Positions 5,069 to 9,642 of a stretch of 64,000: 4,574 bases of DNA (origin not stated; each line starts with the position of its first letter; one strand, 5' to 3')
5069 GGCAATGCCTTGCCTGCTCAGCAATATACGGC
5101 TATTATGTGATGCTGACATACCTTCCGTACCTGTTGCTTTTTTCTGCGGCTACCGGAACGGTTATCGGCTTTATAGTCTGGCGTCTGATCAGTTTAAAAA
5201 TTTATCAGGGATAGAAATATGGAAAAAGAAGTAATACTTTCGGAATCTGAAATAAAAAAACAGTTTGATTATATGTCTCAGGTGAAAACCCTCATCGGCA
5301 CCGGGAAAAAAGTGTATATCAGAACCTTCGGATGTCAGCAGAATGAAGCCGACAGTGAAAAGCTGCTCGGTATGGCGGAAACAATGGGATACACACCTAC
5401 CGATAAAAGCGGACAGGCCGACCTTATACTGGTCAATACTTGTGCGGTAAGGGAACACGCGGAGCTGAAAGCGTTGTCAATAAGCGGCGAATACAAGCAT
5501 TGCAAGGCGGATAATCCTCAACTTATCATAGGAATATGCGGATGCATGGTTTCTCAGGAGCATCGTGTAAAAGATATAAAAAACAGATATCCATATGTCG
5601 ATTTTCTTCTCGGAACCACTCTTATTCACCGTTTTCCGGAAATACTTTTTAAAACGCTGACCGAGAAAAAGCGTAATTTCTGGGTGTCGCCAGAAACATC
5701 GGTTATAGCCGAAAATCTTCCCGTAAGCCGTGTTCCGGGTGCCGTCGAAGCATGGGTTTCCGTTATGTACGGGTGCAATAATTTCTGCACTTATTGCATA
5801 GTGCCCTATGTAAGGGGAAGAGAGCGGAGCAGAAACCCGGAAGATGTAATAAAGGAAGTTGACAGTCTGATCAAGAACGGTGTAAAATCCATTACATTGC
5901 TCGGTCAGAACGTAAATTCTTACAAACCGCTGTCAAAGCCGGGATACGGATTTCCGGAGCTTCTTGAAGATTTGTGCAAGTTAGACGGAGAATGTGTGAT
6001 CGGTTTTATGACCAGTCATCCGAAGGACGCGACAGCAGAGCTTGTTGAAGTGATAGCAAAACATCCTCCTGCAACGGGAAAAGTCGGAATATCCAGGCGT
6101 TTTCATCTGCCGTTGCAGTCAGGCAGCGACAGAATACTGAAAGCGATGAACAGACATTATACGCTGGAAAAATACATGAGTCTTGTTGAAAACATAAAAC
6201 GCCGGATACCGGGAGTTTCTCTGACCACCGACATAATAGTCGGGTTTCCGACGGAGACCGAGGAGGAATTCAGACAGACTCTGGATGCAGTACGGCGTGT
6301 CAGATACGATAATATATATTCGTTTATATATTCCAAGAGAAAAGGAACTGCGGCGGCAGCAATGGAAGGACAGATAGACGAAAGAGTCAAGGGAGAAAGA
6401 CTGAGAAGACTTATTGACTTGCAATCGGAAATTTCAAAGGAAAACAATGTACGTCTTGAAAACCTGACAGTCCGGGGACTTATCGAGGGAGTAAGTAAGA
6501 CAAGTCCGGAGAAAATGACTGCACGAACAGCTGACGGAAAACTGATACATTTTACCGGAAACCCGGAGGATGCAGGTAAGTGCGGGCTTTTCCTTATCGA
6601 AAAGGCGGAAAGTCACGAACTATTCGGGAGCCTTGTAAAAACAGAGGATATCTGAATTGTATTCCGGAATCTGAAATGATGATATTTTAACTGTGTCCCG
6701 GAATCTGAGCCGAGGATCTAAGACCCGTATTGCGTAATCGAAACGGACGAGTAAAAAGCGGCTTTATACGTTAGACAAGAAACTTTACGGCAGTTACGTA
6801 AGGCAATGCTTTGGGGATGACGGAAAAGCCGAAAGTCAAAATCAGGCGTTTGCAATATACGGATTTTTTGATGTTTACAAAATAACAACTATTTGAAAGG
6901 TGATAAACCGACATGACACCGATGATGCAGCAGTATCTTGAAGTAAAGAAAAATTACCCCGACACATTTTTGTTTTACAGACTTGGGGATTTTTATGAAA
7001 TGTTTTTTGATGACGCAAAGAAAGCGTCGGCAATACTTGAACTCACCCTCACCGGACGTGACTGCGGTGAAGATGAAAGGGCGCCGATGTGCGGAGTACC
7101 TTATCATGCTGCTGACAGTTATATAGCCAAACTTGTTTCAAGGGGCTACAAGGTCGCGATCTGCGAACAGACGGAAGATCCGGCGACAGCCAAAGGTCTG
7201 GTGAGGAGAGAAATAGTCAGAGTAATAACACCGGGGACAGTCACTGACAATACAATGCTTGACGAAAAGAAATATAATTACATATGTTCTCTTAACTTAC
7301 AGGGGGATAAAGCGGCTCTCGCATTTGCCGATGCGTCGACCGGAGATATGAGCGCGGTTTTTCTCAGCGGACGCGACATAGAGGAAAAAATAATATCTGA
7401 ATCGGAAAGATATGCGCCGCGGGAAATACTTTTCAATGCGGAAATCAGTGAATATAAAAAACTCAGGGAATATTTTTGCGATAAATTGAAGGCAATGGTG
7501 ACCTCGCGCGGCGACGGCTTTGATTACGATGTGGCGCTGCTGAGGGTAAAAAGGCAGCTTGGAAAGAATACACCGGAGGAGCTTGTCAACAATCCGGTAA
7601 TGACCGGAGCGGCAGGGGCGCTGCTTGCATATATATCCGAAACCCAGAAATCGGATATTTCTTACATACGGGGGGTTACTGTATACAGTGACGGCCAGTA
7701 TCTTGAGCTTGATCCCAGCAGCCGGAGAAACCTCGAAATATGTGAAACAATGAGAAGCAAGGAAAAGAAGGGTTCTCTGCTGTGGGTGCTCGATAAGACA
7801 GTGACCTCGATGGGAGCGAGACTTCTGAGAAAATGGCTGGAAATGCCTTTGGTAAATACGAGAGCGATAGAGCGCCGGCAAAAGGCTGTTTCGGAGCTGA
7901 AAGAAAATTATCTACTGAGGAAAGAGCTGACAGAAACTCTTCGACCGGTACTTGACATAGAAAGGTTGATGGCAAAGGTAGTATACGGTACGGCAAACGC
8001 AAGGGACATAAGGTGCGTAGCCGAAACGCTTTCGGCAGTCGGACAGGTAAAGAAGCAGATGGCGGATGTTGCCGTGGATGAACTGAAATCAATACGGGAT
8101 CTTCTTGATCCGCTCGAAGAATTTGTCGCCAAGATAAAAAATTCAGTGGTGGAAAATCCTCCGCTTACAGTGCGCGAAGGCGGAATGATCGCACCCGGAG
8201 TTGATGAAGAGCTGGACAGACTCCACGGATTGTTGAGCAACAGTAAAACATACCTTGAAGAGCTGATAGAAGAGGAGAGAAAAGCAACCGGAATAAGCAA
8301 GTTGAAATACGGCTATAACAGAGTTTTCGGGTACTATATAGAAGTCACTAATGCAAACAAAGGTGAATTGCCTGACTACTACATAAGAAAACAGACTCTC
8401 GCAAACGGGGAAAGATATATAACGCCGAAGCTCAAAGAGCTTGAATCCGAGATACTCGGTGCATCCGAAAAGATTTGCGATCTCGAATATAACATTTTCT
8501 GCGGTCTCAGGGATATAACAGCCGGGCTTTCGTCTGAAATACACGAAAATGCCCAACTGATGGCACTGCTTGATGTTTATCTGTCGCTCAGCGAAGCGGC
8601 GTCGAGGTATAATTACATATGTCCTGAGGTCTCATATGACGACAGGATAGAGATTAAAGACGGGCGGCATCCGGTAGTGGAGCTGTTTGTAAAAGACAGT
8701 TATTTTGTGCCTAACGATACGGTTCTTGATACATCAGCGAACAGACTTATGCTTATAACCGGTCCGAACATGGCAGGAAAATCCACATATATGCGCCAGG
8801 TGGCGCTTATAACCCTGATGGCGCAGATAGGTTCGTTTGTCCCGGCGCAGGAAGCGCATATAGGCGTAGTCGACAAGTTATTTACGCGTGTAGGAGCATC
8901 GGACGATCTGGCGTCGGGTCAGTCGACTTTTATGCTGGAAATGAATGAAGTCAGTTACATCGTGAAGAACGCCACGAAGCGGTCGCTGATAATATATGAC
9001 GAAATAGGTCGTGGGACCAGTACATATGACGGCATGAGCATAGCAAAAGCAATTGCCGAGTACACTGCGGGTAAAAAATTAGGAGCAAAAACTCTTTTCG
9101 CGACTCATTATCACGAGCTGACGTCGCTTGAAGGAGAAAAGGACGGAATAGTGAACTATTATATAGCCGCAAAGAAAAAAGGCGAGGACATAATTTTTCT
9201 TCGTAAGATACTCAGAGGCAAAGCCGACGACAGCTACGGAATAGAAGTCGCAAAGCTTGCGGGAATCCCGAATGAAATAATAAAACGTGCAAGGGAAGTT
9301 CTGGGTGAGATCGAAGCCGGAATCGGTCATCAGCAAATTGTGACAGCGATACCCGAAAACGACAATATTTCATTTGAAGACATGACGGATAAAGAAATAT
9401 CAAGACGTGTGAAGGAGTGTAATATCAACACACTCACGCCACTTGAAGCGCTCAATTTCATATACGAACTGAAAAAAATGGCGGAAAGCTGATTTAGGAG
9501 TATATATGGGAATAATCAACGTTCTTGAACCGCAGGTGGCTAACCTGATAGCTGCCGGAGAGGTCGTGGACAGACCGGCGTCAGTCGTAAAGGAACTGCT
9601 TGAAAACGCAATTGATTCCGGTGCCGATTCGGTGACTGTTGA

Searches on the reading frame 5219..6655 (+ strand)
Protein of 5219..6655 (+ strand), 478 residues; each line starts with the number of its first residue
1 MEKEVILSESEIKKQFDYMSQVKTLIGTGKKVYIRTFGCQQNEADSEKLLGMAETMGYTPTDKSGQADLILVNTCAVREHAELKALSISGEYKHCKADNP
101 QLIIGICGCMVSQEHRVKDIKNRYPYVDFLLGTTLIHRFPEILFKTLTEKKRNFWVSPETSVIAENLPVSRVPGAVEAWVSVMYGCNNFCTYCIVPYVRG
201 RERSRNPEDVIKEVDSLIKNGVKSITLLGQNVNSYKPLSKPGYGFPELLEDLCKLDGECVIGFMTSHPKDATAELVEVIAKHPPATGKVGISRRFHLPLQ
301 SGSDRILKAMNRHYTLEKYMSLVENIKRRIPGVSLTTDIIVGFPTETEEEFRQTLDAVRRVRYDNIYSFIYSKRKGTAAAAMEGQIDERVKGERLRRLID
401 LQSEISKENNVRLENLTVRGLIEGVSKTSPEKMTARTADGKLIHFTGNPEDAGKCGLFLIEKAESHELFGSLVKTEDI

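Call 9: search_protein_families(library=pfam, proteins=[window:5219-6655:+], max_evalue=0.001)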
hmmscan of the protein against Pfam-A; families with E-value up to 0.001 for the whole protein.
window:5219-6655:+ (478 aa): 2 families
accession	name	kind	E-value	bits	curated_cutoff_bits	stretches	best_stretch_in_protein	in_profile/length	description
PF04055.27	Radical_SAM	-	7.6e-31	107.9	29.5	1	180-357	1-165/166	Radical SAM superfamily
PF00919.26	UPF0004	-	1.6e-25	89.4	27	1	31-132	1-98/98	Uncharacterized protein family UPF0004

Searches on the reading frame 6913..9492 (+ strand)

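Call 9: search_protein_families(library=pfam, proteins=[window:6913-9492:+], max_evalue=0.001)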
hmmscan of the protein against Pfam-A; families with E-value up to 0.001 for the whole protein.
window:6913-9492:+ (859 aa): 5 families
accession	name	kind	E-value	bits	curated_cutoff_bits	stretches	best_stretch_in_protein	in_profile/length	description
PF00488.27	MutS_V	-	2.5e-83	279.1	30.2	1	613-800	1-187/188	MutS domain V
PF05192.23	MutS_III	-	1.1e-49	169.8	34.1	1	269-560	1-194/194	MutS domain III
PF01624.25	MutS_I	-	5.1e-48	162.4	20.6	1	2-113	1-112/113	MutS domain I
PF05190.23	MutS_IV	-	1.3e-29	102.7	22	1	429-519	1-91/92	MutS family domain IV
PF05188.22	MutS_II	-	2.1e-13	51.3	25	1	122-252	1-132/133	MutS domain II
